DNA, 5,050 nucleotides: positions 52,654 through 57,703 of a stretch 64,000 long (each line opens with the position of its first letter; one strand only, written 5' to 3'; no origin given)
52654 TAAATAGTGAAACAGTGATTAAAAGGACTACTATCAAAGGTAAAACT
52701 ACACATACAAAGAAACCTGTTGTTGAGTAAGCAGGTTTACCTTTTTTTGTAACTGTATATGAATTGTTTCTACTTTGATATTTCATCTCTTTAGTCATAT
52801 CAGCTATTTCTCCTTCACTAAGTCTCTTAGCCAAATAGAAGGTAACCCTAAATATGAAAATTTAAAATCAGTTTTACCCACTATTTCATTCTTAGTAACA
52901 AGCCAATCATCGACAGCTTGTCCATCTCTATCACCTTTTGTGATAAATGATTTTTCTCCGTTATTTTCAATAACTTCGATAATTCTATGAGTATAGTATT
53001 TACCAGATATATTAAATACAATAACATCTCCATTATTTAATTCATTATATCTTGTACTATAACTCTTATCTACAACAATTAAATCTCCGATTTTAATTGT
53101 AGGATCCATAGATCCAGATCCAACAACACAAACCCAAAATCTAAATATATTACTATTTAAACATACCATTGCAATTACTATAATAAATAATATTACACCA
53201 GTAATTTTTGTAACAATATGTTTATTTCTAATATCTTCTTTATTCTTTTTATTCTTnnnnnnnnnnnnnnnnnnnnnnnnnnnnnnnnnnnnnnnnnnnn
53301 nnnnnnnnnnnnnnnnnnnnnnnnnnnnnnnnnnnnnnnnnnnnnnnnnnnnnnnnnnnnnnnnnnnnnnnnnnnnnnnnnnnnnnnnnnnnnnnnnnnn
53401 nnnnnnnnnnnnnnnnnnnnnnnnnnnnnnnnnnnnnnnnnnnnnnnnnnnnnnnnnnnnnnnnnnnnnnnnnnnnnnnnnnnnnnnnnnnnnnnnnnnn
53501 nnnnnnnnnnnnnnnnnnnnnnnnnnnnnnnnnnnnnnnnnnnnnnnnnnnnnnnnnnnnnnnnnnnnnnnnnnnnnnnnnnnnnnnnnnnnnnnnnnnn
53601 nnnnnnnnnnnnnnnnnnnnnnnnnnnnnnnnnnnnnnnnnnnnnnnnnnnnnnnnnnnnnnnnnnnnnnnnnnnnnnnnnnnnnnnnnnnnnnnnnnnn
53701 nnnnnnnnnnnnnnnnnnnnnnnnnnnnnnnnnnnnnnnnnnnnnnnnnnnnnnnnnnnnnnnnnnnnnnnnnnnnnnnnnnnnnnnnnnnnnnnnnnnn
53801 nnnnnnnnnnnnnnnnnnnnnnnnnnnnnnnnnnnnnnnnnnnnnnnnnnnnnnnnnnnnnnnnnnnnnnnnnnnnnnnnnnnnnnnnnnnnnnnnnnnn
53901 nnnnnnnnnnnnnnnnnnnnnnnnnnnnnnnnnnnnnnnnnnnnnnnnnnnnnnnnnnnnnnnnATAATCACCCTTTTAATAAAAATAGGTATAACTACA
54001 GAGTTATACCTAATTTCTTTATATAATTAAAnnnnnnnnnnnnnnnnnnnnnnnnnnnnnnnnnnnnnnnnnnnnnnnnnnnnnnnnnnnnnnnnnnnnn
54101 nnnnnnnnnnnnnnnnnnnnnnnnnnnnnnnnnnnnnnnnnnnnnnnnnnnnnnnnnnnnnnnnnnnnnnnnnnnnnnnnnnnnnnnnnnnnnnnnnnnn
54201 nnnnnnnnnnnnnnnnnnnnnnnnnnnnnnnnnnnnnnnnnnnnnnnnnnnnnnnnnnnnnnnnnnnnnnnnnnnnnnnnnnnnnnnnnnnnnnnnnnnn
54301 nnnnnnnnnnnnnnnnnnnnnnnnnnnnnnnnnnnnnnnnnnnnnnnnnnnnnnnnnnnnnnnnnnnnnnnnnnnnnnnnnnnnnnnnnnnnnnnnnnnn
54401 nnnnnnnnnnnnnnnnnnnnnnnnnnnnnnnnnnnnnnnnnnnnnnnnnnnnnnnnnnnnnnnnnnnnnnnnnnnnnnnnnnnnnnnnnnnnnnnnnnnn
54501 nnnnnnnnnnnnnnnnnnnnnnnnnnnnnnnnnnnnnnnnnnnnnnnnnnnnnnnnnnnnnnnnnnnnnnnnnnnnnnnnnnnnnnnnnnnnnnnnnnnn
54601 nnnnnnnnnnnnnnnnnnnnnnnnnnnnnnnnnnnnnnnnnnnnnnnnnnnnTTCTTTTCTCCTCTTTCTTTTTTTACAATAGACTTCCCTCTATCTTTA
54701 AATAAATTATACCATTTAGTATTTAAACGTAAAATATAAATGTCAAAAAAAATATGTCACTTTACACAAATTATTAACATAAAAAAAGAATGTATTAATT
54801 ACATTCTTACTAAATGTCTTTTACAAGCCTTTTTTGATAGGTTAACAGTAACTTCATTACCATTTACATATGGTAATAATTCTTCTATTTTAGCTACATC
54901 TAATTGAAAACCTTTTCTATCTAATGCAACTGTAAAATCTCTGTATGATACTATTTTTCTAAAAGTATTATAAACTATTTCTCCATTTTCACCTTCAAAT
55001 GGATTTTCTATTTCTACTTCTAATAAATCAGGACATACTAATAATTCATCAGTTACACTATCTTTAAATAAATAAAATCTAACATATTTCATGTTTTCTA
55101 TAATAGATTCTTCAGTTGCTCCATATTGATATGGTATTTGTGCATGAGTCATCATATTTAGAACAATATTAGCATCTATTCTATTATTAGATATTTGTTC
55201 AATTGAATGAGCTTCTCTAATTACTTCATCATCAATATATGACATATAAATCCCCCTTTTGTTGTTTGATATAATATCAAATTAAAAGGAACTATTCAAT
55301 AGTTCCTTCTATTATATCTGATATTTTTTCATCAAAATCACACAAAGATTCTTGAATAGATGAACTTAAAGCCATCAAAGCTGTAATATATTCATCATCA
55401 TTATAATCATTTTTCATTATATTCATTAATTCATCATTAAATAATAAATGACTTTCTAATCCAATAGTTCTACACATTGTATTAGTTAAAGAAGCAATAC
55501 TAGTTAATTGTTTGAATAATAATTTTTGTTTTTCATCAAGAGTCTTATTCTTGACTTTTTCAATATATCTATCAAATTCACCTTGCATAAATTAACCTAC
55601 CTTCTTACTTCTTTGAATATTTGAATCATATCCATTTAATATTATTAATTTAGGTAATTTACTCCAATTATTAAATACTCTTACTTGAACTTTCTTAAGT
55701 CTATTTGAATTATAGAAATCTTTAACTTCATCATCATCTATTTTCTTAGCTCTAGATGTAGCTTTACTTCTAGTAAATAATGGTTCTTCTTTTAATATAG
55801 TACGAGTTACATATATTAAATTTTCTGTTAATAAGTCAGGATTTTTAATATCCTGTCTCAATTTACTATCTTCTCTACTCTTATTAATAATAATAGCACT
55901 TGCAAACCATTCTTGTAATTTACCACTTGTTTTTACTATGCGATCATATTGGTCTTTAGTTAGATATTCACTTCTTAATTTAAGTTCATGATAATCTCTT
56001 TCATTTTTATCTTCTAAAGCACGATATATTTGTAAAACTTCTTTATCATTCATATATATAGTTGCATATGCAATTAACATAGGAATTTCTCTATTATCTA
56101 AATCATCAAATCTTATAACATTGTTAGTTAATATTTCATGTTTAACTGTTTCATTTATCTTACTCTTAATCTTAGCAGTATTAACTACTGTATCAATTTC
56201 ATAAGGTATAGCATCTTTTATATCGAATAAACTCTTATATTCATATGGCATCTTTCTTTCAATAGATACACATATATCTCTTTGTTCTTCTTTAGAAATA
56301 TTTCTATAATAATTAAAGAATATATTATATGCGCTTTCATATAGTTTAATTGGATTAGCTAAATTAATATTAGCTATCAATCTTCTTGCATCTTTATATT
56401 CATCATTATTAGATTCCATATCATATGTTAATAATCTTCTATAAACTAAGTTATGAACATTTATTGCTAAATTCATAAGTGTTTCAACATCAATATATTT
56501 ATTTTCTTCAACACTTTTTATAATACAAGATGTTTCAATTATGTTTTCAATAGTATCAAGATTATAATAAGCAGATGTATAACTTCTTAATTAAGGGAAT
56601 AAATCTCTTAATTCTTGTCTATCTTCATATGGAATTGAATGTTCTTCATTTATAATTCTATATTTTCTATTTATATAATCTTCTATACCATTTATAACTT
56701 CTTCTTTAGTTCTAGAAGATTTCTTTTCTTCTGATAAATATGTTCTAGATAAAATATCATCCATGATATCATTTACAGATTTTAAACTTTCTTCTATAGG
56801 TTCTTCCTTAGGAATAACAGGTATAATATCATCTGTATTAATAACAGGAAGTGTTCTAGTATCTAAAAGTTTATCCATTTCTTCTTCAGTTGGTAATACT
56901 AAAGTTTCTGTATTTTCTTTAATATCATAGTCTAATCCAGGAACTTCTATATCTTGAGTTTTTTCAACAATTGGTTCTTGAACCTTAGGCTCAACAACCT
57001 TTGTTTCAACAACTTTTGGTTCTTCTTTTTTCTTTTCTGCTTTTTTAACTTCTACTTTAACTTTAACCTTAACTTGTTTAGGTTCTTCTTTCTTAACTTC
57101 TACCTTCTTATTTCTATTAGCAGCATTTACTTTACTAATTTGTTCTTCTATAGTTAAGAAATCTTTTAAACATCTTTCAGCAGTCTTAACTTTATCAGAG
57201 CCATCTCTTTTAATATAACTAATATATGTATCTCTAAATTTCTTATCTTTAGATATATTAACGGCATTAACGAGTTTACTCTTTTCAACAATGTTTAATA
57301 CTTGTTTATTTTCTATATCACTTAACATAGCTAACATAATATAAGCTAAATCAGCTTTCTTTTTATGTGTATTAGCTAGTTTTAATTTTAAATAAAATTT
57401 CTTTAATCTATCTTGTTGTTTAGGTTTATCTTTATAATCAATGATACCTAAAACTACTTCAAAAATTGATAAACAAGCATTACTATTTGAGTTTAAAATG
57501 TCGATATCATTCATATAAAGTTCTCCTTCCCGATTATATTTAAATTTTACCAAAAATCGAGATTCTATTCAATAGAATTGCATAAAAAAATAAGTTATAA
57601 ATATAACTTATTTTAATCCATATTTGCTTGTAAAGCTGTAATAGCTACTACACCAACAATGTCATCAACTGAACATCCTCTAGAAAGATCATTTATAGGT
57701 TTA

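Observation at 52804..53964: SipW/Sec11-type signal peptidase fused to a ~250-aa, 8-TM N-terminal domain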

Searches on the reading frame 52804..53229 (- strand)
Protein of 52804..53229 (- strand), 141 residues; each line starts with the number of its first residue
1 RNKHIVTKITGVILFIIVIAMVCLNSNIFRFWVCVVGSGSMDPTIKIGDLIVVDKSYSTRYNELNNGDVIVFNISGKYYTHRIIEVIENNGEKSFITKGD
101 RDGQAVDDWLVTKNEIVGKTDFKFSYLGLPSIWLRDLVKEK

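Call 64: search_solved_structures(query=window:52804-53229:-, max_evalue=1, show_alignments=2)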
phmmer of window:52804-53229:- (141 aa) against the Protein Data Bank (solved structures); distinct sequences matched with E-value up to 1: 10.
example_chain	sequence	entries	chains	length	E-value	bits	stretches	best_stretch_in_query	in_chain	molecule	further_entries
7p2q_A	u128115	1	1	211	2.5e-09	40.3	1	33-139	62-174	Signal peptidase complex catalytic subunit SEC11C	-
7p2p_A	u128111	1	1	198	1.7e-08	37.5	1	33-139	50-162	Signal peptidase complex catalytic subunit SEC11A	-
9rjb_A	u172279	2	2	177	3.2e-08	36.7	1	33-139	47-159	Signal peptidase complex catalytic subunit SEC11A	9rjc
4nv4_A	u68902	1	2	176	0.001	22.1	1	31-119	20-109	Signal peptidase I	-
5xhw_A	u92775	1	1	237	0.093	15.7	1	49-123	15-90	Putative 6-deoxy-D-mannoheptose pathway protein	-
6jq8_A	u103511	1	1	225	0.27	14.2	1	49-123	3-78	Putative 6-deoxy-D-mannoheptose pathway protein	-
4wvh_A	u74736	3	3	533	0.31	14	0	38-86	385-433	Maltose-binding periplasmic protein,Signal peptidase IB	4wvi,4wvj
8bkz_Y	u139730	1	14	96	0.46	13.5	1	35-74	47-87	Co-chaperonin GroES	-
1aon_O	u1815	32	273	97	0.47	13.4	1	35-74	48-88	GROEL/GROES COMPLEX | GROES | groES protein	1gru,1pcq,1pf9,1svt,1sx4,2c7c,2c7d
8bm0_W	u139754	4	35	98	0.48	13.4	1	35-74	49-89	Co-chaperonin GroES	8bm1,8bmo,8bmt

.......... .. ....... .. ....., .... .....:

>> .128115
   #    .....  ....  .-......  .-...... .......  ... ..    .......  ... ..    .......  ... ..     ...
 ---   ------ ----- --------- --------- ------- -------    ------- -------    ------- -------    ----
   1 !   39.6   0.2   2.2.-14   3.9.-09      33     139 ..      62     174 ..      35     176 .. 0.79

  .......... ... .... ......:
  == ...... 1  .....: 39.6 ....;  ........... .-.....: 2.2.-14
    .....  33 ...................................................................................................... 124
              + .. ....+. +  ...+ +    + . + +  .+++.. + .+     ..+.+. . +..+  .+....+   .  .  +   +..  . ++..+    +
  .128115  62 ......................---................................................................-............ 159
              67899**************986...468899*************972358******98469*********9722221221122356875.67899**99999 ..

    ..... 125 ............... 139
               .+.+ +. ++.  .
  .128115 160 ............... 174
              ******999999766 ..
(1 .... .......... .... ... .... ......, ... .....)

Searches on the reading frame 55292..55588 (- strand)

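Call 4: search_protein_families(library=pfam, proteins=[window:55292-55588:-], max_evalue=0.1)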
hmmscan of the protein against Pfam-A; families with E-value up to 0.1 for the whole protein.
window:55292-55588:- (98 aa): 0 families

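Call 5: search_protein_families(library=ncbifam, proteins=[window:55292-55588:-], max_evalue=0.1)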
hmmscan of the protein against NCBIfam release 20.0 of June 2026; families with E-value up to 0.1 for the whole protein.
window:55292-55588:- (98 aa): 1 family
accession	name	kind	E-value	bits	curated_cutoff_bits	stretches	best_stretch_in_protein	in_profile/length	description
TIGR01797.1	CM_P_1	equivalog_domain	0.052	13.7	73.7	1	14-74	16-73/83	chorismate mutase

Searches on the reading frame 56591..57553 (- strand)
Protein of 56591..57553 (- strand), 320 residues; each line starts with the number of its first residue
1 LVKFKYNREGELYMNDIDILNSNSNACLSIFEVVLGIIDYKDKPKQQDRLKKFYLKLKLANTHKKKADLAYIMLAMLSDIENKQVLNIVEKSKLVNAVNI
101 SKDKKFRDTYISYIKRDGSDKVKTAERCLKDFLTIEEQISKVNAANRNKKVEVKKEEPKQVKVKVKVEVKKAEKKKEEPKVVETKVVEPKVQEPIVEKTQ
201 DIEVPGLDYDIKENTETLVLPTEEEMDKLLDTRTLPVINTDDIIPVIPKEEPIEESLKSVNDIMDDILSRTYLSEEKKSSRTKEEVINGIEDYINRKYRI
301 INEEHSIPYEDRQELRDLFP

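Call 4: search_protein_families(library=pfam, proteins=[window:56591-57553:-], max_evalue=0.1)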
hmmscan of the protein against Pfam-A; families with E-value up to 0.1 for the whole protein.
window:56591-57553:- (320 aa): 0 families

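Call 5: search_protein_families(library=ncbifam, proteins=[window:56591-57553:-], max_evalue=0.1)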
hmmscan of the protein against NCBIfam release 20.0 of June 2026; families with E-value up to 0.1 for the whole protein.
window:56591-57553:- (320 aa): 1 family
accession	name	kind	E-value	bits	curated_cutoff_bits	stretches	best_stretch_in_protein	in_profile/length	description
TIGR00652.1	DapF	equivalog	0.0041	16.6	114.65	1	96-188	45-138/270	diaminopimelate epimerase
